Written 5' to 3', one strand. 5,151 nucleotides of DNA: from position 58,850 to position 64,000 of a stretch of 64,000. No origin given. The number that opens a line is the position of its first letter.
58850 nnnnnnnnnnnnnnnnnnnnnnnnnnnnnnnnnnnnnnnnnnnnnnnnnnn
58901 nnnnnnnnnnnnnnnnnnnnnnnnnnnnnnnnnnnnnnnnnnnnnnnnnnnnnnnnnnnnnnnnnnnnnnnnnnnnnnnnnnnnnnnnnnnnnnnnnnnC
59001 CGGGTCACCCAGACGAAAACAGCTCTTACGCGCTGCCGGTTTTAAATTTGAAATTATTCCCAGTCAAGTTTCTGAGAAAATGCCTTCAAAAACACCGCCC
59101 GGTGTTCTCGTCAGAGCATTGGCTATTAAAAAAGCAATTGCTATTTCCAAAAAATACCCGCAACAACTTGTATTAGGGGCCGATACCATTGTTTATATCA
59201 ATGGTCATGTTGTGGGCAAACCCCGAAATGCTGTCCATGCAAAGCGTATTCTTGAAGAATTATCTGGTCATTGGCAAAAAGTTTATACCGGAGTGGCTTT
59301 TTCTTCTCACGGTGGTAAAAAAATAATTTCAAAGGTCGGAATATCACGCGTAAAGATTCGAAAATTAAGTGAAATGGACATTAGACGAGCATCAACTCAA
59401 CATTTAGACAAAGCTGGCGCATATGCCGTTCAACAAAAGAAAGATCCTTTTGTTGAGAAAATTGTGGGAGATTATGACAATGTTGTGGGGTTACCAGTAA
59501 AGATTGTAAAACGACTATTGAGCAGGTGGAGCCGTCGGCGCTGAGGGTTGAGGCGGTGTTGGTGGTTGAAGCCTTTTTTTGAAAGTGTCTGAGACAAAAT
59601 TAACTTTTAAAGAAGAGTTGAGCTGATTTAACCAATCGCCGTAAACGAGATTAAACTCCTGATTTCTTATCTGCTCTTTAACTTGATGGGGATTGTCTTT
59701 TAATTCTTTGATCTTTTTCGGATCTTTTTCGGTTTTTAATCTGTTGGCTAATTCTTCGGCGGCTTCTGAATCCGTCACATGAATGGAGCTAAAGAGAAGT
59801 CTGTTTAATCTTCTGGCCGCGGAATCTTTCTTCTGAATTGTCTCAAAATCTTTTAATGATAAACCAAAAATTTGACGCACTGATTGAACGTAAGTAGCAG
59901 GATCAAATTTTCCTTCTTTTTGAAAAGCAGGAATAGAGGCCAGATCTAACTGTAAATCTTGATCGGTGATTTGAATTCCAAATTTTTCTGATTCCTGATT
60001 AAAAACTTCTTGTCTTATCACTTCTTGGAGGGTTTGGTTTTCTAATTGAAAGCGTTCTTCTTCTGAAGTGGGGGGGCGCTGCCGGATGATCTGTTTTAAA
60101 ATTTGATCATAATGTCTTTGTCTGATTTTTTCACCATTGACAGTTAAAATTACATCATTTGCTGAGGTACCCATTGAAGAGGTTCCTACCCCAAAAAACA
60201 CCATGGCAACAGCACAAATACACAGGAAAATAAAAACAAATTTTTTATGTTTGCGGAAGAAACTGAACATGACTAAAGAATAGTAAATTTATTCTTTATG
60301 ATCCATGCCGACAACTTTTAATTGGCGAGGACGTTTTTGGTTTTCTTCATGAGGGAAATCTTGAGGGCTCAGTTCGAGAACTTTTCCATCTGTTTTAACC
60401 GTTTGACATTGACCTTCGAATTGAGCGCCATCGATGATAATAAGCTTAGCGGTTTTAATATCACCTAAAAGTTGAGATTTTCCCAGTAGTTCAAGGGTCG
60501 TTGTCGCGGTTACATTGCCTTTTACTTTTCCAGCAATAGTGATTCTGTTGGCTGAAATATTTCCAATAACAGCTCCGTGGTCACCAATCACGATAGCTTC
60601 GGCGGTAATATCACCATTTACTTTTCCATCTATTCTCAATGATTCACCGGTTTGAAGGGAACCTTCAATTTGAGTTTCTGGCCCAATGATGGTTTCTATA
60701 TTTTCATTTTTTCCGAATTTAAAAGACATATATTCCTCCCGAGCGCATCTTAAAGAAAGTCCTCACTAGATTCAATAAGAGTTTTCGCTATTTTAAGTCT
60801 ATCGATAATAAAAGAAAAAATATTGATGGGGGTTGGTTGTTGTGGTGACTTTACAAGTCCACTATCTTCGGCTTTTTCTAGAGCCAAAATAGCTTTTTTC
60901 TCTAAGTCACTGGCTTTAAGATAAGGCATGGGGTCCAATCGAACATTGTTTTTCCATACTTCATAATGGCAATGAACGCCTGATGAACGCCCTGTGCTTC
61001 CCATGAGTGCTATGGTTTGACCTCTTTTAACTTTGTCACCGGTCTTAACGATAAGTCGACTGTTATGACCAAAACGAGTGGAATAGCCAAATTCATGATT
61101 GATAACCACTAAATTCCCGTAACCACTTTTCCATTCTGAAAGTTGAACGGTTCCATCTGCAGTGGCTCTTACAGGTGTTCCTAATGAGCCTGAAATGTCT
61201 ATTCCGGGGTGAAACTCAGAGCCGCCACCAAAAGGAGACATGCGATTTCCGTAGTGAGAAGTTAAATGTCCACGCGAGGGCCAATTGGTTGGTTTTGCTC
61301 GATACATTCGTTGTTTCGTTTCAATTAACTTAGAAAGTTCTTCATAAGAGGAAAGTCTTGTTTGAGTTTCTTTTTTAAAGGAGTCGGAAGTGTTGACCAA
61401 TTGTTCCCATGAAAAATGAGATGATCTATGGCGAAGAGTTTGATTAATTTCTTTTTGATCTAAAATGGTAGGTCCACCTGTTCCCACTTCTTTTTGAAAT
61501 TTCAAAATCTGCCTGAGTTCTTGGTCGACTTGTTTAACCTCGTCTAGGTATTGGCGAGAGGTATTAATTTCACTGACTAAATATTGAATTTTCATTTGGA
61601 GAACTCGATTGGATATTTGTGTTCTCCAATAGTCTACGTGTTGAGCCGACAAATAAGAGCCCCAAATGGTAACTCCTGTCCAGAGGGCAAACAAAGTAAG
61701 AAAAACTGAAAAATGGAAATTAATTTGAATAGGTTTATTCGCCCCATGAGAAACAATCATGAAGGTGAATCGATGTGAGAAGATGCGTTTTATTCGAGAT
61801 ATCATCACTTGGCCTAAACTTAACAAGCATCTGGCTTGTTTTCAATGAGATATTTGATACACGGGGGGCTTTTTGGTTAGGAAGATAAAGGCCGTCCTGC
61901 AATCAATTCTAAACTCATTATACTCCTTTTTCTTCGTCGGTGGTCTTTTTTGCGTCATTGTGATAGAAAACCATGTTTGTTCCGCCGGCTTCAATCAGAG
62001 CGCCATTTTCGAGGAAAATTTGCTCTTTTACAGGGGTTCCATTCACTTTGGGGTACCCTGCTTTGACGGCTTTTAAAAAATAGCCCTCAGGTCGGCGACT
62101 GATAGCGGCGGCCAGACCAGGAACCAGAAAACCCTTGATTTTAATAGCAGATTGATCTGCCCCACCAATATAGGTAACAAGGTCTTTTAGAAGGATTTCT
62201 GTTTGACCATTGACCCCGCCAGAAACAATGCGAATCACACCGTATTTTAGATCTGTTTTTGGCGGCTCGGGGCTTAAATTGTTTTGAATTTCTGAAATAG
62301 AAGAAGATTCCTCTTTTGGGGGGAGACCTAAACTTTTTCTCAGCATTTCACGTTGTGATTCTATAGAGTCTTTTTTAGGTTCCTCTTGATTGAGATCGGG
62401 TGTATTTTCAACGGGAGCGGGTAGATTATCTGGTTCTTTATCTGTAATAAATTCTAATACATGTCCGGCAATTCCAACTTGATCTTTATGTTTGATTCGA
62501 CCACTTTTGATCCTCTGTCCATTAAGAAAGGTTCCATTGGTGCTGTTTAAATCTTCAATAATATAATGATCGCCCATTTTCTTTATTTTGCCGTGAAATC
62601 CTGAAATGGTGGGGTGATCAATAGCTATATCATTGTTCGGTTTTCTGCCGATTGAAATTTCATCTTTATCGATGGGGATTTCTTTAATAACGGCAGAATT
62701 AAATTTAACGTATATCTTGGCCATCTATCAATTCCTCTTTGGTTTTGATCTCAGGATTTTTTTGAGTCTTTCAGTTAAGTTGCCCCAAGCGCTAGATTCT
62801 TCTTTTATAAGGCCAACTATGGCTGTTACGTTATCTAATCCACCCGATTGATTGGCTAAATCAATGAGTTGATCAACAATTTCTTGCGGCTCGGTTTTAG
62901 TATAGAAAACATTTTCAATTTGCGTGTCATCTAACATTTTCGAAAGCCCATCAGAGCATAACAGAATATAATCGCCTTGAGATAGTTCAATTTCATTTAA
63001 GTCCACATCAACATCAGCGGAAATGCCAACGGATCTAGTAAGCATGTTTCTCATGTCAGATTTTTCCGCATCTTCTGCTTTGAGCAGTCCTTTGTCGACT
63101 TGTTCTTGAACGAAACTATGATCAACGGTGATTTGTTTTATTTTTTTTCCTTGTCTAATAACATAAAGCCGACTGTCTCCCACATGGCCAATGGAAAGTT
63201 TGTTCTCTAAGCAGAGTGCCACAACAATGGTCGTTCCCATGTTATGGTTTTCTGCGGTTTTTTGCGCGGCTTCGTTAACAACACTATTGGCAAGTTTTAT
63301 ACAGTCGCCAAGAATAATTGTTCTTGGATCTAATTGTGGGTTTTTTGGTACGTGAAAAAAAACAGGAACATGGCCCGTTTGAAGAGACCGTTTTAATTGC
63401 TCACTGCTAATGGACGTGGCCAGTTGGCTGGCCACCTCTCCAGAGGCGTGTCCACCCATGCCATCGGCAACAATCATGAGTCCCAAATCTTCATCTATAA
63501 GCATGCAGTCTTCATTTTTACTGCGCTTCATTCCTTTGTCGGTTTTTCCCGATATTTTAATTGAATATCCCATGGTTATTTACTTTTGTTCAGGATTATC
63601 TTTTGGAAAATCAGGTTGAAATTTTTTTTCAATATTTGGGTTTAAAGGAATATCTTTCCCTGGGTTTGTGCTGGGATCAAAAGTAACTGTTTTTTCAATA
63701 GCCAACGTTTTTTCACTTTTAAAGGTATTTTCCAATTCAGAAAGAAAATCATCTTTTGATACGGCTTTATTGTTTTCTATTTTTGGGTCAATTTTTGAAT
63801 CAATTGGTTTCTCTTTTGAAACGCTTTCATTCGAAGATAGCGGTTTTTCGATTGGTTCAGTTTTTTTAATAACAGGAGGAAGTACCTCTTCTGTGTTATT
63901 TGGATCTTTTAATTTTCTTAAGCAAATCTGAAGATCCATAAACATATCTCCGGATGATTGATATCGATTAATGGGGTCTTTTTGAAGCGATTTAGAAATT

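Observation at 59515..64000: Co-oriented cluster: (edge ORF)-PP2C phosphatase-FHA protein, then M23 peptidase-bactofilin-PpiD-like chaperone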

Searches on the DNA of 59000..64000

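Call 71: search_rna_families(source=window, start=59000, end=64000, threshold=evalue, max_evalue=1)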
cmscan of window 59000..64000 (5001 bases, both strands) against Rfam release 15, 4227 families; matches with E-value up to 1: 0.
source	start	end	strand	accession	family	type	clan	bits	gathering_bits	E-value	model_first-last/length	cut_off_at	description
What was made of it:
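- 61806..61917 (-): 112-nt gap between module A and module B. It holds a weak candidate promoter: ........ (-35 at 61845-61840), a 17-nt spacer ending in TGT, then TAAGTT (-10 at 61822-61817), ending 11 nt before the ATG. No Rfam match (call 71).
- Tried and rejected: A scan of 59000-64000 at E<=1 found nothing, so no riboswitch or leader lies in the gap (call 71).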

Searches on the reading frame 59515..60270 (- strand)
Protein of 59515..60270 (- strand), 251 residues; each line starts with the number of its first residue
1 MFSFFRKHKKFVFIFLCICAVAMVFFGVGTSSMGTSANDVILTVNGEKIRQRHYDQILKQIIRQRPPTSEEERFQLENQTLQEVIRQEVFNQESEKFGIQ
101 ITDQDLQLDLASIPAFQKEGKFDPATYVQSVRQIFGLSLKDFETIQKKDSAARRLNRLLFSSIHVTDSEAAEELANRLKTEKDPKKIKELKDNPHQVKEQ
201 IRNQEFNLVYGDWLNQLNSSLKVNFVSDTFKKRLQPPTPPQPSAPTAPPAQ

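Call 3: search_protein_families(library=pfam, proteins=[window:59515-60270:-], max_evalue=0.1)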
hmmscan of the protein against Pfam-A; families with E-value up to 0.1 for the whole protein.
window:59515-60270:- (251 aa): 8 families
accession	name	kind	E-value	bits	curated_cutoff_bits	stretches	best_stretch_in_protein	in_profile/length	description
PF13624.11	SurA_N_3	-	1.9e-30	106.3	27.2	1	1-155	1-161/162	SurA-like N-terminal domain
PF13623.11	SurA_N_2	-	1.1e-22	81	28.5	1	4-129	3-143/145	SurA-like N-terminal domain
PF09312.16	SurA_N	-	8.8e-05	23.1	30.8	1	40-114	4-80/118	SurA N-terminal domain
PF03232.19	COQ7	-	0.03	14.4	23.5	1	15-86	66-127/169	Ubiquinone biosynthesis protein COQ7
PF11027.13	DUF2615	-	0.058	13.9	23.4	0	7-37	50-80/104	Protein of unknown function (DUF2615)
PF12807.12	eIF3_p135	-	0.06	13.9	22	0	128-204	53-129/171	Translation initiation factor eIF3 subunit 135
PF17820.7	PDZ_6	-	0.083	13.1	27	0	37-58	18-37/54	PDZ domain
PF00595.29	PDZ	-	0.084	13.7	23.2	0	37-61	45-69/81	PDZ domain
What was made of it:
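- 59515..60270 (-): Membrane-anchored SurA_N-only protein, 251 aa. It has an N-terminal TM helix, a SurA_N_3 domain, no parvulin domain and a Pro-rich tail. It is the third gene of module B throughout Elusimicrobiota. PF13624 106 bits (call 3).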

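Call 4: search_protein_families(library=ncbifam, proteins=[window:59515-60270:-], max_evalue=0.1)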
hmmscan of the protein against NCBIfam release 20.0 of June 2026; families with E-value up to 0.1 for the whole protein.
window:59515-60270:- (251 aa): 5 families
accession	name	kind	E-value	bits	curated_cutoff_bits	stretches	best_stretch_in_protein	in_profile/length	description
NF008054.0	PRK10788.1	equivalog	3.4e-10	39.2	493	1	13-219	15-227/626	peptidylprolyl isomerase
NF000809.0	PRK00059.1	equivalog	4.8e-05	22.9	303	1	35-173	32-182/336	peptidylprolyl isomerase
TIGR02925.1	cis_trans_EpsD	equivalog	0.0013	18.3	108.9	1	19-92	7-77/232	EpsD family peptidyl-prolyl cis-trans isomerase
NF041491.1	membrane_YniD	equivalog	0.016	14.7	40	1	4-21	5-22/34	small membrane protein YniD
NF038330.1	adhesin_SclA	exception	0.018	14.7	400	1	18-101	20-99/405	LPXTG-anchored collagen-like adhesin Scl1/SclA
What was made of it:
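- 59515..60270 (-): PpiD equivalog not met (call 4).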

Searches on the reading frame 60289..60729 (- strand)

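Call 3: search_protein_families(library=pfam, proteins=[window:60289-60729:-], max_evalue=0.1)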
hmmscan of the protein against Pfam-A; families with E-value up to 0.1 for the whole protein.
window:60289-60729:- (146 aa): 1 family
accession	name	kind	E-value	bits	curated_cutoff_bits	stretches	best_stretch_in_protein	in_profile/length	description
PF04519.19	Bactofilin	-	1.3e-27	96.3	27.9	1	13-109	1-98/98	Polymer-forming cytoskeletal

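Call 4: search_protein_families(library=ncbifam, proteins=[window:60289-60729:-], max_evalue=0.1)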
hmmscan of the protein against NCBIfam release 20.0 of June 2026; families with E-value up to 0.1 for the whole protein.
window:60289-60729:- (146 aa): 0 families
